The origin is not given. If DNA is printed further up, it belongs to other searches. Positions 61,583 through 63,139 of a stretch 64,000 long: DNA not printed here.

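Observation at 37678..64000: Surface-glycan island encoding a full NDP-deoxysugar tailoring set (C-methyl, O-methyl, carbamoyl, amino), suggesting a noviose-like decorated sugar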

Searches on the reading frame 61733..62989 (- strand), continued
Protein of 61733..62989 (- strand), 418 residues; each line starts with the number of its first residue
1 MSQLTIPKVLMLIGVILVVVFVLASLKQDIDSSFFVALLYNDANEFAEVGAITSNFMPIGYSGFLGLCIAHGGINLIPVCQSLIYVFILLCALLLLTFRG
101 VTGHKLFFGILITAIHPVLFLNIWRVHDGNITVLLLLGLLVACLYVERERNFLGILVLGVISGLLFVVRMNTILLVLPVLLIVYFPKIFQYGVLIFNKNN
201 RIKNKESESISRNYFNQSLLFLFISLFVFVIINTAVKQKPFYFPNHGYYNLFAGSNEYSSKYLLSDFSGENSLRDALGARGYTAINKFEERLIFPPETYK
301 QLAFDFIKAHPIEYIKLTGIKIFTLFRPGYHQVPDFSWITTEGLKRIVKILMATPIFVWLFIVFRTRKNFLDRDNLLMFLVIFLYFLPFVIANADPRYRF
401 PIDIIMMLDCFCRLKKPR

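Call 28: search_solved_structures(query=L001:1149-2960:+, max_evalue=1e-8, show_alignments=0)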
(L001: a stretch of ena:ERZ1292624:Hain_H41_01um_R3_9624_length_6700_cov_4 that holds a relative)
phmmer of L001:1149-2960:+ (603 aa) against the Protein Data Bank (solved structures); distinct sequences matched with E-value up to 1e-8: 66 (the best 60 are shown).
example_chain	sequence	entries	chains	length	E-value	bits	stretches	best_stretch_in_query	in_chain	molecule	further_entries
4had_A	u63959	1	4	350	5.9e-43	150.6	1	6-321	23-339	Probable oxidoreductase protein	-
3rbv_A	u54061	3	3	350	1.3e-42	149.5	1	5-322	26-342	Sugar 3-ketoreductase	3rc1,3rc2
3rc7_A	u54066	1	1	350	4.7e-42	147.7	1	5-322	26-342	Sugar 3-ketoreductase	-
3rcb_A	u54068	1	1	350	4.7e-42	147.7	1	5-322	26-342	Sugar 3-ketoreductase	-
3rc9_A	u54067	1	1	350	8.8e-42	146.7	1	5-322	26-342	Sugar 3-ketoreductase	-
1ydw_A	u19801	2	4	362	6.7e-31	110.8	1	6-259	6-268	AX110P-like protein | Probable oxidoreductase At4g09670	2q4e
1ofg_A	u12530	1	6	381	2.8e-30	108.8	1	5-306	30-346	GLUCOSE-FRUCTOSE OXIDOREDUCTASE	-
1ryd_A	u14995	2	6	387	2.9e-30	108.7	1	5-306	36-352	glucose-fructose oxidoreductase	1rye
1h6a_A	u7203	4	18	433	4e-30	108.2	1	5-305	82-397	PRECURSOR FORM OF GLUCOSE-FRUCTOSE OXIDOREDUCTASE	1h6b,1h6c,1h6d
1evj_A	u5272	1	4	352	1.3e-29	106.6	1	7-306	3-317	GLUCOSE-FRUCTOSE OXIDOREDUCTASE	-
5a02_A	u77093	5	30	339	7.6e-25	90.8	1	5-331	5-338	ALDOSE-ALDOSE OXIDOREDUCTASE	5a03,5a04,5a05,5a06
2glx_A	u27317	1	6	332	2.5e-20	75.9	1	8-295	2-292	1,5-anhydro-D-fructose reductase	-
3db2_A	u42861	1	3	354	3.5e-20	75.4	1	12-335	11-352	putative NADPH-dependent oxidoreductase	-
3e9m_A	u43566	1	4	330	3.6e-20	75.4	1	5-250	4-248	Oxidoreductase, Gfo/Idh/MocA family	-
1zh8_A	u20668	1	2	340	1e-19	73.9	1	4-152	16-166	oxidoreductase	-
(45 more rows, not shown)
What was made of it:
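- The fusion's N-terminal half is closest to the sugar 3-ketoreductase KijD10 (1e-42) and its C-terminal half to RmlD (call 28).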

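Call 29: search_solved_structures(query=L001:702-1124:+, max_evalue=1, show_alignments=2)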
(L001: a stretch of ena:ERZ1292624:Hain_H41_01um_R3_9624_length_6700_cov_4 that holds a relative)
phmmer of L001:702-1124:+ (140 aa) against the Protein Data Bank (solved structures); distinct sequences matched with E-value up to 1: 23.
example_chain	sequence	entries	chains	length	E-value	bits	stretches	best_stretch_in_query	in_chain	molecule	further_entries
6ufi_A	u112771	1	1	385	7.7e-07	32.3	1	35-100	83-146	Cupin domain-containing protein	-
4met_A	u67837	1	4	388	2e-06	31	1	35-100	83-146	Oxalate decarboxylase OxdC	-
6tzp_A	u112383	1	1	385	2.8e-06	30.5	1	35-100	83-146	Oxalate decarboxylase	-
3s0m_A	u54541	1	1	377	3.5e-06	30.2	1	35-100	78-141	Oxalate decarboxylase oxdC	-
5vg3_A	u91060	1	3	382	3.6e-06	30.2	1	35-100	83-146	Oxalate decarboxylase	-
2uya_A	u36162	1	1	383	3.6e-06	30.1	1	35-100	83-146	OXALATE DECARBOXYLASE OXDC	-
2v09_A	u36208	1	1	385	3.6e-06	30.1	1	35-100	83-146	OXALATE DECARBOXYLASE OXDC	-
1j58_A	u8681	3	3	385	3.7e-06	30.1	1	35-100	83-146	YVRK PROTEIN | OXALATE DECARBOXYLASE OXDC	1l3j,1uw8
2uyb_A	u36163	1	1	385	3.7e-06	30.1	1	35-100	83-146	OXALATE DECARBOXYLASE OXDC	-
2uy9_A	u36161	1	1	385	3.7e-06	30.1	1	35-100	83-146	OXALATE DECARBOXYLASE OXDC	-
5hi0_A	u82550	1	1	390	3.8e-06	30.1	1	35-100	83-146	Oxalate decarboxylase OxdC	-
4yrd_A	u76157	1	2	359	1.5e-05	28.2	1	17-107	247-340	Capsular polysaccharide synthesis enzyme Cap5F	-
2zkl_A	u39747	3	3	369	1.5e-05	28.1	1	17-107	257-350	Capsular polysaccharide synthesis enzyme Cap5F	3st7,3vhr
2uy8_A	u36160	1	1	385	2.4e-05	27.5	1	39-100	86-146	OXALATE DECARBOXYLASE OXDC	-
2vqa_A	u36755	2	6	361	0.00011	25.3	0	39-95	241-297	SLL1358 PROTEIN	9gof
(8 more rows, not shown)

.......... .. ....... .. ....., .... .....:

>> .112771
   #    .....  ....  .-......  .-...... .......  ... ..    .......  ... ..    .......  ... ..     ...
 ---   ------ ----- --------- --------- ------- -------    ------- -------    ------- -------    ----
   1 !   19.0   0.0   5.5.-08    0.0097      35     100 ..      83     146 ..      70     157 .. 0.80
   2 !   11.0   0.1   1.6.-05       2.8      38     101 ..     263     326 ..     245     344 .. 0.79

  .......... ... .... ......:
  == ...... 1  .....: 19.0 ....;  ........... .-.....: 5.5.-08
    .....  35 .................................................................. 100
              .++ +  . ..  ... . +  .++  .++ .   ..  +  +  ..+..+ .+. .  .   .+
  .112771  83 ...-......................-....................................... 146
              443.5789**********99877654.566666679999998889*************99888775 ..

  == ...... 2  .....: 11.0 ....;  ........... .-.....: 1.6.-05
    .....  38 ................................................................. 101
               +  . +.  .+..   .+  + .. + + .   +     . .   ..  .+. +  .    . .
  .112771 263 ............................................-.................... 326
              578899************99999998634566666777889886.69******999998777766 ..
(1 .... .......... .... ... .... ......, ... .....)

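Call 31: find_encoding_contigs(protein=P0051, flank=10000, max_places=2)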
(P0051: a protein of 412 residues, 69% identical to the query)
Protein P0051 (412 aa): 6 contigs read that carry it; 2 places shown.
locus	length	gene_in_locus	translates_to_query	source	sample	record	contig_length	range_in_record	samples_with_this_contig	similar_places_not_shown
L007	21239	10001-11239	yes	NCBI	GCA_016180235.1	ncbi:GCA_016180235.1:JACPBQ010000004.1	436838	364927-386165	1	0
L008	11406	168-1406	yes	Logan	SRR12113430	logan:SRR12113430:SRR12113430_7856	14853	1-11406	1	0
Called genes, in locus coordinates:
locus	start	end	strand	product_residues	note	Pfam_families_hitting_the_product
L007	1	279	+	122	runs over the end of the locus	PF04126:Cyclophil_like, PF18050:Cyclophil_like2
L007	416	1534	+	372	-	PF05833:NFACT_N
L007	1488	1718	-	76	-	-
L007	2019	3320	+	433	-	PF03446:NAD_binding_2 (faint), PF03721:UDPG_MGDP_dh_N, PF03807:F420_oxidored (faint), PF00984:UDPG_MGDP_dh, PF03720:UDPG_MGDP_dh_C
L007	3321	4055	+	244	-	PF00483:NTP_transferase, PF12804:NTP_transf_3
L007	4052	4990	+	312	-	PF01073:3Beta_HSD, PF01370:Epimerase, PF02719:Polysacc_synt_2 (weak), PF07993:NAD_binding_4 (faint), PF16363:GDP_Man_Dehyd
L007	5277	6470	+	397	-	PF03721:UDPG_MGDP_dh_N, PF00984:UDPG_MGDP_dh, PF03720:UDPG_MGDP_dh_C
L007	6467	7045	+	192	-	PF00132:Hexapep (weak)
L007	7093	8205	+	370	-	PF00155:Aminotran_1_2, PF01041:DegT_DnrJ_EryC1, PF00266:Aminotran_5 (weak), PF01053:Cys_Met_Meta_PP (weak)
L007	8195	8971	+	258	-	PF00535:Glycos_transf_2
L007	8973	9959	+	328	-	PF01073:3Beta_HSD, PF01370:Epimerase, PF02719:Polysacc_synt_2, PF04321:RmlD_sub_bind, PF05368:NmrA, PF07993:NAD_binding_4, PF13460:NAD_binding_10, PF16363:GDP_Man_Dehyd, +3 more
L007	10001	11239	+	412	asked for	PF08421:Methyltransf_13, PF13489:Methyltransf_23, PF08484:Methyltransf_14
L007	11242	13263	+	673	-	PF13231:PMT_2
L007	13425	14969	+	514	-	PF01943:Polysacc_synt, PF13440:Polysacc_synt_3, PF01554:MatE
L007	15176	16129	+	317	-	PF00106:adh_short (faint), PF01073:3Beta_HSD, PF01370:Epimerase, PF02719:Polysacc_synt_2, PF04321:RmlD_sub_bind, PF07993:NAD_binding_4, PF13460:NAD_binding_10 (weak), PF16363:GDP_Man_Dehyd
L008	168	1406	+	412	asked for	PF08421:Methyltransf_13, PF13489:Methyltransf_23, PF08484:Methyltransf_14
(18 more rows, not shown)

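Call 32: find_encoding_contigs(protein=P0035, flank=10000, max_places=2)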
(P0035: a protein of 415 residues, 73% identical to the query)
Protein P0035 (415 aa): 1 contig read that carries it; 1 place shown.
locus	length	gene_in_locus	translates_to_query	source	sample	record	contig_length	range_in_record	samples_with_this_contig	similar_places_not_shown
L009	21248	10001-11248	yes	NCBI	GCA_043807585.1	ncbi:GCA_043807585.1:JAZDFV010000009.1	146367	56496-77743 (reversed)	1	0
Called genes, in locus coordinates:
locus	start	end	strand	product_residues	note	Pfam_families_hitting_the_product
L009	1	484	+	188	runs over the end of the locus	PF00293:NUDIX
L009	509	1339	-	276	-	-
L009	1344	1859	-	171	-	PF00908:dTDP_sugar_isom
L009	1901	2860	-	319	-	-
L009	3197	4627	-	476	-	PF02310:B12-binding, PF04055:Radical_SAM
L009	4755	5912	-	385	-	PF00535:Glycos_transf_2, PF10111:Glyco_tranf_2_2 (weak), PF13641:Glyco_tranf_2_3 (weak)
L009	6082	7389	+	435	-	-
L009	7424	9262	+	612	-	PF01408:GFO_IDH_MocA, PF22725:GFO_IDH_MocA_C3, PF01370:Epimerase, PF04321:RmlD_sub_bind, PF02719:Polysacc_synt_2, PF07993:NAD_binding_4 (weak), PF16363:GDP_Man_Dehyd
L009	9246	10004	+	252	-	PF00535:Glycos_transf_2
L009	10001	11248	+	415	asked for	PF08421:Methyltransf_13, PF13489:Methyltransf_23, PF08484:Methyltransf_14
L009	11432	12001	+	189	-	-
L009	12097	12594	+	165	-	PF01467:CTP_transf_like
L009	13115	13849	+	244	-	-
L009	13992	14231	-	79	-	-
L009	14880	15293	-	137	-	-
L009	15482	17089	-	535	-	PF01471:PG_binding_1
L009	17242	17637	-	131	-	PF14667:Polysacc_synt_C (weak), PF00190:Cupin_1 (weak), PF07883:Cupin_2 (faint)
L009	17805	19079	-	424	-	-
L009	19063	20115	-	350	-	PF13439:Glyco_transf_4 (weak), PF00534:Glycos_transf_1, PF20706:GT4-conflict, PF13692:Glyco_trans_1_4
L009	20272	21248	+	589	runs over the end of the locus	PF02310:B12-binding, PF04055:Radical_SAM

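Call 45: find_homologous_proteins(query=window:61733-62989:-, max_evalue=0.00001)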
Query window:61733-62989:- (418 aa): 30 proteins with E <= 0.00001 among 8000 candidates.
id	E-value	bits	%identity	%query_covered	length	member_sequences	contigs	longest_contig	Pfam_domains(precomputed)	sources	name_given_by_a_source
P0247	4.0e-195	667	71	100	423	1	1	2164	-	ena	-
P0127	8.5e-146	505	100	58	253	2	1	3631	-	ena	-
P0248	2.2e-138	480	53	100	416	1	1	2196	-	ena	-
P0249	1.0e-124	435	53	100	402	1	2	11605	-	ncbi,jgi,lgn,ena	-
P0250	1.5e-124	435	50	100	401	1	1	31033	-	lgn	-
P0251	1.6e-124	435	48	99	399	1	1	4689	-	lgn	-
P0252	3.8e-124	433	52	97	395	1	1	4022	-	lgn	-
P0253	5.5e-123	430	52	99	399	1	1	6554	-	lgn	-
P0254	1.4e-122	428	52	99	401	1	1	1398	-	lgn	-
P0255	2.7e-122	427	50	100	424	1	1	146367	-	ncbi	ncbi:MAG: hypothetical protein V1696_02380 [Candidatus Jorgensenbacteria bacterium]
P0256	7.3e-121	423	50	97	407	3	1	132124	-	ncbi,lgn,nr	ncbi:MAG: hypothetical protein Q8P01_02965 [bacterium]|nr:hypothetical protein [bacterium]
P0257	1.8e-120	421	50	100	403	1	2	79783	-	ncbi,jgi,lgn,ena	-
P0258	8.4e-120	419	51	99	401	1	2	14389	-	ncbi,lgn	-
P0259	2.6e-118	414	50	100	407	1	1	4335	-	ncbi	-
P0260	2.7e-118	414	49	99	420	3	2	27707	-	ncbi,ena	-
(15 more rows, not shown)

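Call 51: predict_structure(alignment_id=A1)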
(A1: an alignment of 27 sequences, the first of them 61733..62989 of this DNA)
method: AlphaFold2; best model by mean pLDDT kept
length: 418 residues; sequences in the alignment: 27
mean_pLDDT: 78.4   pTM: 0.82
mean pLDDT of the five models: 78.4, 78.1, 77.5, 76.8, 76.3
residues with pLDDT >= 90: 139; 70-90: 165; 50-70: 83; < 50: 31
segments of 3 or more residues with pLDDT < 50: 253-272
pLDDT, mean of each block of 10 residues (from residue 1): 78 94 82 60 86 77 88 87 95 95 92 89 82 96 92 95 92 91 81 72 51 84 97 91 70 39 34 52 58 60 73 73 63 68 73 83 89 91 87 68 93 73
secondary structure, 60 per line:
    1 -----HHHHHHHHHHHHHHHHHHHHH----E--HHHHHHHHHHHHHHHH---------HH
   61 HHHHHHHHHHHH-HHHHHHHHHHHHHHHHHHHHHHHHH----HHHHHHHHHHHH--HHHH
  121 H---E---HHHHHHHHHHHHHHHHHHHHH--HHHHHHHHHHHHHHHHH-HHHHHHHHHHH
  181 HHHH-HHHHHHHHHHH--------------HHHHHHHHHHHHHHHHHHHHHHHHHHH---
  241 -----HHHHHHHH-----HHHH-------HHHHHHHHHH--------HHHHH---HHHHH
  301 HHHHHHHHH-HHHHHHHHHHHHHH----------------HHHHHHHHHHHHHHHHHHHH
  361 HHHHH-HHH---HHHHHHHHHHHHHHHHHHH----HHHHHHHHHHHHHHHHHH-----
elements in order: H6-26 H34-49 H59-72 H74-98 H103-114 H117-121 H129-149 H152-168 H170-184 H186-196 H211-237 H246-253 H259-262 H270-279 H288-292 H296-309 H311-324 H341-365 H373-391 H396-413
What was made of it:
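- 61733..62989 (-): Polytopic membrane protein with a GT-C fold, proposed to be the extracytoplasmic transferase for the lipid-linked sugar. AlphaFold2 model with pLDDT 78 and pTM 0.82 (call 51).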

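Call 53: fold_search(model_id=the predicted structure, library=pdb)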
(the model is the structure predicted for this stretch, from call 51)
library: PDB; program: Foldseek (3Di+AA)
matches with E <= 10: 201; with E <= 0.001: 0
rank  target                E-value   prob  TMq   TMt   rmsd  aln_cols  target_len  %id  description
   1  6p25_B                2.6e-03  1.00  0.41  0.26   4.8       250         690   10  Structure of S. cerevisiae protein O-mannosyltransferase Pmt1-Pmt2 complex bound to the sugar donor and a peptide acce (released 2019-07-10)
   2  5f15                  3.5e-03  1.00  0.39  0.32  17.5       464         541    9  Crystal Structure of ArnT from Cupriavidus metallidurans bound to Undecaprenyl phosphate (released 2016-02-17)
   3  6gxc_A                6.5e-03  1.00  0.45  0.29  15.3       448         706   12  Bacterial oligosaccharyltransferase PglB in complex with an inhibitory peptide and a reactive lipid-linked oligosaccha (released 2018-11-14)
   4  9i5k_A                8.7e-03  1.00  0.50  0.44  10.8       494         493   10  Structure of the Chaetomium thermophilum Pmt4 homodimer (C2 symmetry) (released 2025-12-24)
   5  8imx_U                9.1e-03  0.99  0.31  0.31  15.6       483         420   14  Cryo-EM structure of GPI-T with a chimeric GPI-anchored protein (released 2023-08-16)
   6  5ezm                  1.1e-02  1.00  0.36  0.29  17.3       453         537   11  Crystal Structure of ArnT from Cupriavidus metallidurans in the apo state (released 2016-02-17)
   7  6p25_A                1.1e-02  1.00  0.40  0.25   8.5       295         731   12  Structure of S. cerevisiae protein O-mannosyltransferase Pmt1-Pmt2 complex bound to the sugar donor and a peptide acce (released 2019-07-10)
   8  7wld_U                1.5e-02  1.00  0.37  0.37  13.3       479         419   10  Cryo-EM structure of the human glycosylphosphatidylinositol transamidase complex at 2.53 Angstrom resolution (released 2022-04-27)
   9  5ogl_A                1.7e-02  1.00  0.47  0.30  15.5       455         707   12  Structure of bacterial oligosaccharyltransferase PglB in complex with an acceptor peptide and an lipid-linked oligosac (released 2017-10-25)
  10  8agb_A                2.5e-02  1.00  0.49  0.34  14.4       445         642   10  Structure of yeast oligosaccharylransferase complex with lipid-linked oligosaccharide bound (released 2022-12-07)
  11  6c26_A                2.9e-02  0.99  0.36  0.24  18.7       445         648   10  The Cryo-EM structure of a eukaryotic oligosaccharyl transferase complex (released 2018-01-31)
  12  9i5l_A                3.4e-02  1.00  0.42  0.26   5.1       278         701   10  Structure of the Chaetomium thermophilum Pmt4 homodimer (C1 symmetry) (released 2025-12-24)
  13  7oci_F                4.1e-02  1.00  0.49  0.34  12.6       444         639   10  Cryo-EM structure of yeast Ost6p containing oligosaccharyltransferase complex (released 2022-02-16)
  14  6wby                  4.6e-02  0.99  0.35  0.14  16.2       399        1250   12  Single-Particle Cryo-EM Structure of Arabinofuranosyltransferase AftD from Mycobacteria, Mutant R1389S Class 2 (released 2020-05-13)
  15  8age_A                5.2e-02  1.00  0.50  0.34  12.0       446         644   10  Structure of yeast oligosaccharylransferase complex with acceptor peptide bound (released 2022-12-07)
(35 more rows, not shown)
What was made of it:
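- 61733..62989 (-): The top 26 Foldseek PDB hits are all GT-C-fold proteins, including Pmt1/2, ArnT, PglB, STT3, AftD and Emb (call 53).
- GT-C fold: calls 51, 53.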

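Call 54: search_solved_structures(query=L001:2968-3711:+, max_evalue=0.001, show_alignments=0)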
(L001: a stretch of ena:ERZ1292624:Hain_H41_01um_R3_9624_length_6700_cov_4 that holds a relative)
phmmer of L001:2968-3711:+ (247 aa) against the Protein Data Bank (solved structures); distinct sequences matched with E-value up to 0.001: 9.
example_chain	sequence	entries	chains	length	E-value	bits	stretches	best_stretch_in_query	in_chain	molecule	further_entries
5mlz_A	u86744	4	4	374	6.2e-22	81.5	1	1-219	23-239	Dolichol monophosphate mannose synthase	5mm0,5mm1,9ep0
9bhc_C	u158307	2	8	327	3.8e-12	49.4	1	3-216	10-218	Undecaprenyl-phosphate 4-deoxy-4-formamido-L-arabinose transferase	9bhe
8vxh_A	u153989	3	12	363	5.2e-12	49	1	3-216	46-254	Undecaprenyl-phosphate 4-deoxy-4-formamido-L-arabinose transferase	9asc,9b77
9hwj_A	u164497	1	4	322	8.9e-11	45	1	3-215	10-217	Undecaprenyl-phosphate 4-deoxy-4-formamido-L-arabinose transferase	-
6h1j_A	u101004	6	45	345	1.8e-06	30.8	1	3-128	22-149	Probable ss-1,3-N-acetylglucosaminyltransferase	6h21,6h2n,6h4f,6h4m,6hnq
5ekp_C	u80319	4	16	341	2.4e-06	30.5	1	2-168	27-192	Uncharacterized glycosyltransferase sll0501 | Glycosyltransferase sll0501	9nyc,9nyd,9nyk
9nye_A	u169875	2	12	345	2.5e-06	30.4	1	2-168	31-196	Glycosyltransferase sll0501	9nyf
5eke_A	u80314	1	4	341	2.6e-06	30.4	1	2-168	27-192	Uncharacterized glycosyltransferase sll0501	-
5tze_C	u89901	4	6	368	0.00063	22.5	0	1-99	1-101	Glycosyl transferase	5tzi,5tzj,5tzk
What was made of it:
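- On Arn-like lipid-carrier sugar pathway: The best solved relatives are DPMS (6e-22), ArnC (4e-12) and GtrB (2e-6) (call 54).
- GT2: it matches DPMS at 6e-22 and ArnC at 4e-12 (call 54).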

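Call 56: find_encoding_contigs(protein=P0078, flank=8000, max_places=1)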
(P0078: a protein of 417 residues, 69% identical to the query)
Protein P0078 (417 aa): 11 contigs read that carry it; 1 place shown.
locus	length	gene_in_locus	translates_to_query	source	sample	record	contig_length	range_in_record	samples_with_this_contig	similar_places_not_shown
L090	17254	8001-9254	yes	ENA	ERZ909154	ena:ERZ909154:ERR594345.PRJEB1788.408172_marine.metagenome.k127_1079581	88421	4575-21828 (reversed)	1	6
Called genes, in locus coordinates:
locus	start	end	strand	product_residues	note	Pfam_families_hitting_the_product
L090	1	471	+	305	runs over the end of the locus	PF02522:Antibiotic_NAT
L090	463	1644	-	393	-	PF00432:Prenyltrans (faint), PF06662:C5-epim_C (faint), PF07470:Glyco_hydro_88 (faint), PF07944:Beta-AFase-like_GH127_cat, PF09492:Pec_lyase (faint), PF25840:Ulvan_lyase_N (faint), PF06917:Pectate_lyase_2 (faint), PF13243:SQHop_cyclase_C (weak)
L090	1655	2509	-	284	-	PF03848:TehB (weak), PF08003:Methyltransf_9, PF13489:Methyltransf_23, PF13847:Methyltransf_31 (faint), PF08241:Methyltransf_11, PF08242:Methyltransf_12, PF13649:Methyltransf_25 (weak)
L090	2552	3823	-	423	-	PF01210:NAD_Gly3P_dh_N (faint), PF02826:2-Hacid_dh_C (faint), PF03446:NAD_binding_2 (weak), PF03721:UDPG_MGDP_dh_N, PF00984:UDPG_MGDP_dh, PF03720:UDPG_MGDP_dh_C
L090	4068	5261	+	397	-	PF03446:NAD_binding_2 (faint), PF03721:UDPG_MGDP_dh_N, PF00984:UDPG_MGDP_dh, PF03720:UDPG_MGDP_dh_C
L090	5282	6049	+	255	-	PF01370:Epimerase, PF04321:RmlD_sub_bind, PF02719:Polysacc_synt_2, PF07993:NAD_binding_4 (weak), PF16363:GDP_Man_Dehyd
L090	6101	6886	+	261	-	PF00535:Glycos_transf_2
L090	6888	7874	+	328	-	PF00106:adh_short, PF01073:3Beta_HSD, PF01370:Epimerase, PF02719:Polysacc_synt_2, PF04321:RmlD_sub_bind, PF05368:NmrA, PF07993:NAD_binding_4, PF13460:NAD_binding_10, +3 more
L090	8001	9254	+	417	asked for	PF08421:Methyltransf_13, PF13489:Methyltransf_23, PF08484:Methyltransf_14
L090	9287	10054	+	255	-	PF13489:Methyltransf_23, PF02353:CMAS (weak), PF07021:MetW (weak), PF13847:Methyltransf_31, PF08241:Methyltransf_11, PF08242:Methyltransf_12, PF13649:Methyltransf_25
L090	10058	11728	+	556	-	PF13231:PMT_2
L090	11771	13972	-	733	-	PF13459:Fer4_15 (weak), PF14251:PterinBD-DUF4346, PF02310:B12-binding, PF04055:Radical_SAM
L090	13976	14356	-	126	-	-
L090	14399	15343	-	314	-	PF00535:Glycos_transf_2, PF10111:Glyco_tranf_2_2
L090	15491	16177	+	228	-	PF00535:Glycos_transf_2, PF10111:Glyco_tranf_2_2 (weak), PF13641:Glyco_tranf_2_3 (weak)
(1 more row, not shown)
